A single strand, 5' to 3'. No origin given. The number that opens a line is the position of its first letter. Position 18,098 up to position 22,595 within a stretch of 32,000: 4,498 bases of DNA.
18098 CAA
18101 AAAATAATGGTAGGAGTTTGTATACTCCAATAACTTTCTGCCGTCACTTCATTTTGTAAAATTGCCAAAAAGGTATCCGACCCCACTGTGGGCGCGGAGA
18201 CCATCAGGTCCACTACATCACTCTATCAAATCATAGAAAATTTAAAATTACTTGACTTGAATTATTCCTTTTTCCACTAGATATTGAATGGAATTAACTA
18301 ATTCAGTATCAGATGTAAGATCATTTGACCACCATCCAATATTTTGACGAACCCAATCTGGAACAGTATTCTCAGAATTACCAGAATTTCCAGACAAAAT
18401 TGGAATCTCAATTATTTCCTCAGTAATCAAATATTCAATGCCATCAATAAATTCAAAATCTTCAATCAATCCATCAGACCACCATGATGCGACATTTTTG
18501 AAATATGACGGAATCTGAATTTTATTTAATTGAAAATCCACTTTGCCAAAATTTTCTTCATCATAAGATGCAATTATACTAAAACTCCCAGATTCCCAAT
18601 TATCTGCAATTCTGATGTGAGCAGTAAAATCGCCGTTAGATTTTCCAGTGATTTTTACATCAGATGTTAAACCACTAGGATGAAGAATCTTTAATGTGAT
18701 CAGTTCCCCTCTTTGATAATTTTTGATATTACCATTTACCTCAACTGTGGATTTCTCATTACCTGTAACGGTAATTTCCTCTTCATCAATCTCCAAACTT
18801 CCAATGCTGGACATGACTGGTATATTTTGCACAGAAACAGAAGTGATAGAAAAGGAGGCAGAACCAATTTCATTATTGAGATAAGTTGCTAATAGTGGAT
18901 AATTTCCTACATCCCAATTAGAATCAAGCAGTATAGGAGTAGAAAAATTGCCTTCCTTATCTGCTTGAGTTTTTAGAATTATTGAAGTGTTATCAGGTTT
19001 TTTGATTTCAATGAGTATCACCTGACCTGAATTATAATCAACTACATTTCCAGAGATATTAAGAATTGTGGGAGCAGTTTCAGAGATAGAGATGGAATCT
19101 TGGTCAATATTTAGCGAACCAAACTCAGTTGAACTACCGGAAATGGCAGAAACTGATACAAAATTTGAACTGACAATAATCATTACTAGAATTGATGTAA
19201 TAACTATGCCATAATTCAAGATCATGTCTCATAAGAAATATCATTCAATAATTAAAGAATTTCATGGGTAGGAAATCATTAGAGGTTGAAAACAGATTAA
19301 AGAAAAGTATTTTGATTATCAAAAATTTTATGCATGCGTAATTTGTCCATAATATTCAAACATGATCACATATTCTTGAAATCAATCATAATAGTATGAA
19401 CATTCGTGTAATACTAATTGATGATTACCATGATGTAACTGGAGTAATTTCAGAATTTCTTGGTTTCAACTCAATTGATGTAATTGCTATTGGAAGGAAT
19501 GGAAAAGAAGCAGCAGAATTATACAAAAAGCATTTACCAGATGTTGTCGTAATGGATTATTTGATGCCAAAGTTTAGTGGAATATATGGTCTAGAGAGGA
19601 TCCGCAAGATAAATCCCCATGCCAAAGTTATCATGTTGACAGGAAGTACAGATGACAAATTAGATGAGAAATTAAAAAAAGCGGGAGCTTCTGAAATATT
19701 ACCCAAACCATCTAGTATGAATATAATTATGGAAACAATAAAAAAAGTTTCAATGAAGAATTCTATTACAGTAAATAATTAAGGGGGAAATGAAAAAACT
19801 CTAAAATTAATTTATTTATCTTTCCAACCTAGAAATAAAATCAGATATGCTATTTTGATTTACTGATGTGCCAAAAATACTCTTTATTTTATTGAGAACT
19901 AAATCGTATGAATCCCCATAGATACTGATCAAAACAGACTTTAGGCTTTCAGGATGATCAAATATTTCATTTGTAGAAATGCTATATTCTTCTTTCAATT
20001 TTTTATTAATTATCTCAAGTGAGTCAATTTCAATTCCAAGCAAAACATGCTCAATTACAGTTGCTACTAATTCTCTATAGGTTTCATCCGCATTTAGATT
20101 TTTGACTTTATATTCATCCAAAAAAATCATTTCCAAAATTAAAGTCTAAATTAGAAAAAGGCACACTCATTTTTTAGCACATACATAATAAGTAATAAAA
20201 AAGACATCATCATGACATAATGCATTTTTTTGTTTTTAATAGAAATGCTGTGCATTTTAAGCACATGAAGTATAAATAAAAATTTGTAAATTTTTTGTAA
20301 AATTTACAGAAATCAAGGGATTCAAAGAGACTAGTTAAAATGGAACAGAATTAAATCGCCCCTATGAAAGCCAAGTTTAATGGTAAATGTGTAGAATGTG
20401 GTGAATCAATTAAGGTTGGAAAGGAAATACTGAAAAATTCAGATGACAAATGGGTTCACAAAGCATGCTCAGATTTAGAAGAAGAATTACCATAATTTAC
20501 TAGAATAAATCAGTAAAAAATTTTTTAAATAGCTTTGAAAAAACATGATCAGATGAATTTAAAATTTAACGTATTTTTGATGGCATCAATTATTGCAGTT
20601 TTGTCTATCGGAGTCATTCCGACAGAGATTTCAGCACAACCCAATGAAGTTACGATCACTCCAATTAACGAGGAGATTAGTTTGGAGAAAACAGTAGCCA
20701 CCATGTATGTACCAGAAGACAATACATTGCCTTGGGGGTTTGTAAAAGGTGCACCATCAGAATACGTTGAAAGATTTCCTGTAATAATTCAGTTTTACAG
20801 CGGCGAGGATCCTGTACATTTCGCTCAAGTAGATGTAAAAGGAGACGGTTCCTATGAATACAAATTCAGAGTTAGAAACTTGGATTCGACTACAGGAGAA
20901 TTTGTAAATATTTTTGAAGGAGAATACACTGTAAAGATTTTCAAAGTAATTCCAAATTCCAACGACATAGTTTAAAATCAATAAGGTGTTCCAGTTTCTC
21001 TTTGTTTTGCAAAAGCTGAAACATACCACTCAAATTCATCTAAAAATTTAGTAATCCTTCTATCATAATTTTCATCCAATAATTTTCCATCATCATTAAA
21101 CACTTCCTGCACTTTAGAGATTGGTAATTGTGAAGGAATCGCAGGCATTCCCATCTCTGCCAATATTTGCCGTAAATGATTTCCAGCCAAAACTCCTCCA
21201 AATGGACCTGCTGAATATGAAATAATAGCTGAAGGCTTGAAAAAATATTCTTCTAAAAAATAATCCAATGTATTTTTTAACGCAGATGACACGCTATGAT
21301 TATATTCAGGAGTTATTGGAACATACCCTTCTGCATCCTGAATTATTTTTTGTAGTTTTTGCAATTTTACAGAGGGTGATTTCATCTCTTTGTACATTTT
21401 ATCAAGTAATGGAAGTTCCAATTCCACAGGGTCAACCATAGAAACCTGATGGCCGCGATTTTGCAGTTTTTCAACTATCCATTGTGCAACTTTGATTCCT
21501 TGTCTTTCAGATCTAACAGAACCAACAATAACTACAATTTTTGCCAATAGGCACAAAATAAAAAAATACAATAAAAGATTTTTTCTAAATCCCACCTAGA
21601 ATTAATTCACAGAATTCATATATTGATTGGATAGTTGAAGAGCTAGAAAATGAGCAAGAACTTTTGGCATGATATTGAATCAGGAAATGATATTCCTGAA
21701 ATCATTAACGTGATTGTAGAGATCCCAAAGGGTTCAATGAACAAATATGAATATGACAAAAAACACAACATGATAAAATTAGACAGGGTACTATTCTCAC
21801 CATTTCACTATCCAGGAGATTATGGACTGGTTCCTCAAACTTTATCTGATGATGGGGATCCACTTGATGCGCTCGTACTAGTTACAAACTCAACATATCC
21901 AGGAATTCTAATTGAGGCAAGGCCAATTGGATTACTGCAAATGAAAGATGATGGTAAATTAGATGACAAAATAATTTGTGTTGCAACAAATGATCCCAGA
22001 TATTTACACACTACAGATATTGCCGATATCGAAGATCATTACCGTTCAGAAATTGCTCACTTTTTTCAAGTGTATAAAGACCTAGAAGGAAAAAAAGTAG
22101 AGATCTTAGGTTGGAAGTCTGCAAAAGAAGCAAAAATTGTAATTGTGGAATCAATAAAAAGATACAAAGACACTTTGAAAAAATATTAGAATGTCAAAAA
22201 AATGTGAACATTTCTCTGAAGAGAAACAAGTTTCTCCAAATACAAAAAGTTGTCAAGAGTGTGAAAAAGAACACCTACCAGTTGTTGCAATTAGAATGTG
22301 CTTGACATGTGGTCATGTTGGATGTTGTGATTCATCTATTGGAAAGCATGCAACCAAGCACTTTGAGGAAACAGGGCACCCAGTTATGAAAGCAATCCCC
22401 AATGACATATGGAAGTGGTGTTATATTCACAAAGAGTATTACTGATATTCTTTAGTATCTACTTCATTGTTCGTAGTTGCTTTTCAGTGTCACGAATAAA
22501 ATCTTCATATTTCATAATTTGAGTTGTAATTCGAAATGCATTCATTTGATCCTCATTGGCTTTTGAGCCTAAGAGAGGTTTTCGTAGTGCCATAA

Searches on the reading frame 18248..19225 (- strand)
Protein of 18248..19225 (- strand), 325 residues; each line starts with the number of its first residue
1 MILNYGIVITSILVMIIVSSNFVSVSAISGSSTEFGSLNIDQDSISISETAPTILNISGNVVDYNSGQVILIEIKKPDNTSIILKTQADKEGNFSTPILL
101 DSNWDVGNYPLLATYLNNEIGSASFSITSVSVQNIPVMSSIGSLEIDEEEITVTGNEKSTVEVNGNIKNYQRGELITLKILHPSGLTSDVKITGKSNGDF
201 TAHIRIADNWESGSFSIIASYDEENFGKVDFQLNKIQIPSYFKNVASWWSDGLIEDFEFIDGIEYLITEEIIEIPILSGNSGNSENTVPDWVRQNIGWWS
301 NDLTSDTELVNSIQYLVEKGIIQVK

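Call 9: search_protein_families(library=pfam, proteins=[window:18248-19225:-], max_evalue=0.01)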
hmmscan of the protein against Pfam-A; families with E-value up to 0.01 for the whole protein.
window:18248-19225:- (325 aa): 0 families

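Call 13: find_encoding_contigs(protein=window:18248-19225:-, flank=10000, max_places=10)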
Protein window:18248-19225:- (325 aa): no gene with exactly this product is on record in the collection.

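Call 24: find_homologous_proteins(query=window:18248-19225:-)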
Query window:18248-19225:- (325 aa): 76 proteins with E <= 0.001 among 2196 candidates.
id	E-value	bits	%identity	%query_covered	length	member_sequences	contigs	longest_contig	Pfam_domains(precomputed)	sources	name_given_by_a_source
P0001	3.6e-183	626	91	100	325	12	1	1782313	PF01835.26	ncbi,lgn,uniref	ncbi:hypothetical protein [Nitrosopumilus adriaticus]|uniref:hypothetical protein n=1 Tax=Nitrosopum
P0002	1.7e-179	614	88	100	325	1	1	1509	-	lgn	-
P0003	2.9e-176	603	88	100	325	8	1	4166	-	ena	-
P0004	4.6e-158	543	80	98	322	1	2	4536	PF01835.26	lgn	-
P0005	6.0e-158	543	81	98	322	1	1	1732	-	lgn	-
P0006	4.6e-154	530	78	98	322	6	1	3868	-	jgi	jgi:hypothetical protein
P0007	6.2e-153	526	78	98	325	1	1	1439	-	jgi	jgi:hypothetical protein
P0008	6.5e-153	526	78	98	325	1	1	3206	-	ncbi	-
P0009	7.6e-153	526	78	98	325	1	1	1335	-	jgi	jgi:hypothetical protein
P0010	7.8e-153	526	79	98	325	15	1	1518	-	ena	-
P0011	1.4e-152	525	77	98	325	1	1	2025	-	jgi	jgi:hypothetical protein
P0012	1.7e-152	525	78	98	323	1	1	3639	PF01835.26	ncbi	-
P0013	2.9e-152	524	77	98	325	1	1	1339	PF01835.26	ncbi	-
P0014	4.3e-152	524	78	98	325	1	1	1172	-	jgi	-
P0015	5.4e-152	523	78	98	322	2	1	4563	-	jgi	jgi:hypothetical protein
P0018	1.5e-151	522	78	99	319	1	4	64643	-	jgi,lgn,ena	jgi:hypothetical protein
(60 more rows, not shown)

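Call 25: find_encoding_contigs(protein=P0001, flank=10000, max_places=4)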
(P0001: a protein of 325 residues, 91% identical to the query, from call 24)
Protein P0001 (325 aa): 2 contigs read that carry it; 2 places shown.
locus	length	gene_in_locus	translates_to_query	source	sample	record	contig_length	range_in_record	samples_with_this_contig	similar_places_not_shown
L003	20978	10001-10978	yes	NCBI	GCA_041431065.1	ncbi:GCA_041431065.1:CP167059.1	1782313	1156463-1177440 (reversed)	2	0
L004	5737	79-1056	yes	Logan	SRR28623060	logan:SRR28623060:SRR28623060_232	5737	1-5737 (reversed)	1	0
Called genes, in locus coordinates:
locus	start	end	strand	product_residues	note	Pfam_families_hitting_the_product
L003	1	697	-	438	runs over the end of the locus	PF00270:DEAD, PF00271:Helicase_C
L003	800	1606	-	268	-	PF13098:Thioredoxin_2 (weak), PF13462:Thioredoxin_4, PF01323:DSBA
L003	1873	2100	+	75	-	-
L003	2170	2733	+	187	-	PF01862:PvlArgDC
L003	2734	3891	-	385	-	-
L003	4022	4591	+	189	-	-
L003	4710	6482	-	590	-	PF08439:Peptidase_M3_N (weak), PF01432:Peptidase_M3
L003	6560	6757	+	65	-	-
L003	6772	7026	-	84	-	PF02148:zf-UBP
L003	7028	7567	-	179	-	PF00719:Pyrophosphatase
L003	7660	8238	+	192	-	PF02525:Flavodoxin_2, PF03358:FMN_red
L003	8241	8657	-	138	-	-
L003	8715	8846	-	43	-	-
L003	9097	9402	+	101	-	-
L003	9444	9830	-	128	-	PF00072:Response_reg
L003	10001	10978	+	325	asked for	PF01835:MG2 (faint)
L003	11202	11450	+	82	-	-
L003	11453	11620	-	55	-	-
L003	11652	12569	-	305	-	PF02629:CoA_binding, PF13380:CoA_binding_2 (weak), PF00549:Ligase_CoA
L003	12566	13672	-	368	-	PF02786:CPSase_L_D2 (weak), PF08442:ATP-grasp_2, PF13549:ATP-grasp_5, PF24948:Citrate_synth_N, PF00549:Ligase_CoA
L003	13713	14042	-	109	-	-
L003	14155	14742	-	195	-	PF00210:Ferritin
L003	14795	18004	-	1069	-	PF00133:tRNA-synt_1, PF09334:tRNA-synt_1g, PF08264:Anticodon_1, PF19302:DUF5915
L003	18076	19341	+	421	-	PF02844:GARS_N, PF01071:GARS_A, PF02222:ATP-grasp (weak), PF02655:ATP-grasp_3 (weak), PF08442:ATP-grasp_2 (faint), PF02843:GARS_C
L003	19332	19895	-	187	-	PF01812:5-FTHF_cyc-lig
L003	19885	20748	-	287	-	PF00763:THF_DHG_CYH, PF02882:THF_DHG_CYH_C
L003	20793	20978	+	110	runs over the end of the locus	PF03992:ABM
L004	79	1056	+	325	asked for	PF01835:MG2 (faint)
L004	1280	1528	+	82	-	-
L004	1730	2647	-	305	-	PF02629:CoA_binding, PF13380:CoA_binding_2 (weak), PF00549:Ligase_CoA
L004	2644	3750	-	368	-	PF02786:CPSase_L_D2 (weak), PF08442:ATP-grasp_2, PF13549:ATP-grasp_5, PF24948:Citrate_synth_N, PF00549:Ligase_CoA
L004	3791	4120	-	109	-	-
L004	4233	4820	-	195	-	PF00210:Ferritin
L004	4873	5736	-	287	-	?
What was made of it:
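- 18248..19225 (-): First conserved chromosomal gene (325 aa). Gene order beyond it is the same as in N. adriaticus (calls 24, 25).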

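Call 26: find_encoding_contigs(protein=P0018, flank=10000, max_places=4)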
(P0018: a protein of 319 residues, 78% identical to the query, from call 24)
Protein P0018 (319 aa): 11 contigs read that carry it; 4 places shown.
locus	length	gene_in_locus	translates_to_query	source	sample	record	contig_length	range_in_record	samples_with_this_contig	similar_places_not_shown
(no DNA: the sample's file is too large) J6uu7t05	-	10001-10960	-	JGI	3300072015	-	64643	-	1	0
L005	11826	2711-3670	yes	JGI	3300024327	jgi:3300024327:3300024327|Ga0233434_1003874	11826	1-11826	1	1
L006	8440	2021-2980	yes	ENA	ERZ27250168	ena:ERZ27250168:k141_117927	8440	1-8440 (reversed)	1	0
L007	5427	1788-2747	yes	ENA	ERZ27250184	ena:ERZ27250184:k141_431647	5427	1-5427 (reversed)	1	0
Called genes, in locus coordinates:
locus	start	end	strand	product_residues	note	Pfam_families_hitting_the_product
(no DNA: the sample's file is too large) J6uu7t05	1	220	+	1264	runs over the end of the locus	PF04997:RNA_pol_Rpb1_1, PF00623:RNA_pol_Rpb1_2, PF04983:RNA_pol_Rpb1_3, PF05000:RNA_pol_Rpb1_4, PF04998:RNA_pol_Rpb1_5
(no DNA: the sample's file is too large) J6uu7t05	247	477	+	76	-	PF01423:LSM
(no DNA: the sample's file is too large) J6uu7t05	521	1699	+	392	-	-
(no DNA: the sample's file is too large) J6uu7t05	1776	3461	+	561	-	-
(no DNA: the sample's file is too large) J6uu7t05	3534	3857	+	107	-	PF01248:Ribosomal_L7Ae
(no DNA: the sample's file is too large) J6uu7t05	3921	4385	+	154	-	PF07650:KH_2, PF13083:KH_KhpA-B (faint), PF00013:KH_1 (faint), PF26594:KH_NusA_2nd (weak)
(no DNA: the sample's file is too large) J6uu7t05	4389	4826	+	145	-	PF00164:Ribosom_S12_S23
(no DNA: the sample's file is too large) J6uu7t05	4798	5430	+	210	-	PF00177:Ribosomal_S7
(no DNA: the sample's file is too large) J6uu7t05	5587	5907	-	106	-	-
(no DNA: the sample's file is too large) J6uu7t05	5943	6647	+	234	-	PF03692:CxxCxxCC (weak)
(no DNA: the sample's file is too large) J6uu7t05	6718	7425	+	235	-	-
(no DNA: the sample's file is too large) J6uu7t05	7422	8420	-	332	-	PF04820:Trp_halogenase (weak)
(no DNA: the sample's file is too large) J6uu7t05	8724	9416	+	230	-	PF14512:TM1586_NiRdase (weak), PF00881:Nitroreductase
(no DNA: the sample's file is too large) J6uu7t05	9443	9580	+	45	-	-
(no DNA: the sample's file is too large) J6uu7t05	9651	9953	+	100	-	-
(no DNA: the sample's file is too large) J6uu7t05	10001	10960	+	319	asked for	-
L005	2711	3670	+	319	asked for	-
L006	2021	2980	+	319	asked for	-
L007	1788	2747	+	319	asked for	-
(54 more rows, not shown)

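Call 32: find_encoding_contigs(protein=P0003, flank=10000, max_places=6)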
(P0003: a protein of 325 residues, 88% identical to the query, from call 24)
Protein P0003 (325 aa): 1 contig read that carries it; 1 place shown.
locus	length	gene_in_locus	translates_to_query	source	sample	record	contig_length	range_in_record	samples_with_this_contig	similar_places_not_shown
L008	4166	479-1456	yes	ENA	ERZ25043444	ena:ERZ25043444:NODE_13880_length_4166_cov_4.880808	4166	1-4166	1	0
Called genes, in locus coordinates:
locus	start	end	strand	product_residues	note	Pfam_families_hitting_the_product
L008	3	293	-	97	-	?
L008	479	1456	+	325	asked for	-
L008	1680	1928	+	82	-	-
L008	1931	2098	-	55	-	-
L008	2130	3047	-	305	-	PF02629:CoA_binding, PF13380:CoA_binding_2 (weak), PF00549:Ligase_CoA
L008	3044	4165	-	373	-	?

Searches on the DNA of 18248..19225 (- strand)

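Call 29: search_rna_families(source=L003, start=10900, end=11300, threshold=evalue, max_evalue=1, show_alignments=2)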
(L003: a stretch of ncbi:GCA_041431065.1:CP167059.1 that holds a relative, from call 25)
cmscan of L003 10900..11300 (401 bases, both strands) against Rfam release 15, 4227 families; matches with E-value up to 1: 1.
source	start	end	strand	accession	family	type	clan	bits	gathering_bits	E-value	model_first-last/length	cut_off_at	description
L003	11015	11108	-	RF00005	tRNA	Gene; tRNA;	CL00001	49.9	29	6.9e-10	1-71/71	no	tRNA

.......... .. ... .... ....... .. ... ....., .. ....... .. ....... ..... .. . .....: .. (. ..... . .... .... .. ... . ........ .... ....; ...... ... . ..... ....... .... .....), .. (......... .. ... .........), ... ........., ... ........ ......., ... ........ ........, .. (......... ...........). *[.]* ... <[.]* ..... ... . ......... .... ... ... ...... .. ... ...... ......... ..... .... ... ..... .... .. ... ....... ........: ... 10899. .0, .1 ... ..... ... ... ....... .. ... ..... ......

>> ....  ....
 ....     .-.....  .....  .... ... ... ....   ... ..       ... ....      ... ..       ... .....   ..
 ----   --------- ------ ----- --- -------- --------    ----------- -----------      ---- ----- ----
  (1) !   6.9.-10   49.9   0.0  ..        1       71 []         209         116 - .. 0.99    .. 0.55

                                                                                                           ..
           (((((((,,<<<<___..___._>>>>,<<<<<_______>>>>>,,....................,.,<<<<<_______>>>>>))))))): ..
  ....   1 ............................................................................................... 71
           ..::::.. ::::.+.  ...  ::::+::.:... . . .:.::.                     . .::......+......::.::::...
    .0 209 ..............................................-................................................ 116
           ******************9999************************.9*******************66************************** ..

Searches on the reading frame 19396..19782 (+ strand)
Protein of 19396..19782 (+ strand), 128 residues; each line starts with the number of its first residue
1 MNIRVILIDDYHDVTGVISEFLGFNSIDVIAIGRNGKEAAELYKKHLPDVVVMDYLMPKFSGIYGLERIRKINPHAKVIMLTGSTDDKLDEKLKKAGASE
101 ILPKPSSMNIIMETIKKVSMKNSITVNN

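Call 9: search_protein_families(library=pfam, proteins=[window:19396-19782:+], max_evalue=0.01)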
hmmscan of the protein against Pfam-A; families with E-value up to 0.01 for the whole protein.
window:19396-19782:+ (128 aa): 1 family
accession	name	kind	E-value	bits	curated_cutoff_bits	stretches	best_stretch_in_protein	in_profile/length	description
PF00072.30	Response_reg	-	1.3e-21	77.2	30.2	1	5-115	1-110/111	Response regulator receiver domain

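Call 14: find_encoding_contigs(protein=window:19396-19782:+, flank=10000, max_places=10)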
Protein window:19396-19782:+ (128 aa): no gene with exactly this product is on record in the collection.

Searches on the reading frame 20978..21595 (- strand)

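Call 10: search_protein_families(library=pfam, proteins=[window:20978-21595:-], max_evalue=0.001)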
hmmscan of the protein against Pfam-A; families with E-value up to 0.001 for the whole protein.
window:20978-21595:- (205 aa): 2 families
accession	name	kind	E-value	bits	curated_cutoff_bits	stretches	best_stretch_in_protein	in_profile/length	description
PF03358.20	FMN_red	-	1.2e-36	126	24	1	19-162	2-150/152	NADPH-dependent FMN reductase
PF02525.22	Flavodoxin_2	-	2.9e-10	40.6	27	1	19-146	2-133/198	Flavodoxin-like fold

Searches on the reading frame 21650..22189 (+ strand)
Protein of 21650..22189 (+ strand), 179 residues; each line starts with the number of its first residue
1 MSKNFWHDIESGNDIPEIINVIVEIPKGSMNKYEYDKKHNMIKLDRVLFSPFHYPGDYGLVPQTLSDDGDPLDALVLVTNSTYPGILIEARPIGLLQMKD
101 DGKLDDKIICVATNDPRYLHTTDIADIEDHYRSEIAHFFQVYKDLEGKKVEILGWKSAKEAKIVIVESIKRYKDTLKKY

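Call 11: search_protein_families(library=pfam, proteins=[window:21650-22189:+], max_evalue=0.001)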
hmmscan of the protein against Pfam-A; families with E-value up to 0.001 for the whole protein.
window:21650-22189:+ (179 aa): 1 family
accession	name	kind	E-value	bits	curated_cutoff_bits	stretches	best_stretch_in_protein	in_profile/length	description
PF00719.24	Pyrophosphatase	-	5.1e-60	202.2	23.5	1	21-173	1-153/153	Inorganic pyrophosphatase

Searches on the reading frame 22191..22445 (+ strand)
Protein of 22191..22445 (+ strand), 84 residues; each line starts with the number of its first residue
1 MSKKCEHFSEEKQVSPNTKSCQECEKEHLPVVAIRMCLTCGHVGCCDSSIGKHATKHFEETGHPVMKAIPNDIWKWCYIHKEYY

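Call 11: search_protein_families(library=pfam, proteins=[window:22191-22445:+], max_evalue=0.001)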
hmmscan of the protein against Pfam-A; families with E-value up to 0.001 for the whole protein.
window:22191-22445:+ (84 aa): 1 family
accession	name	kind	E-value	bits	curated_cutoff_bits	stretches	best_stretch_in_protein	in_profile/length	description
PF02148.25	zf-UBP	-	1.6e-11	44.7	22.7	1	21-83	1-57/63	Zn-finger in ubiquitin-hydrolases and other protein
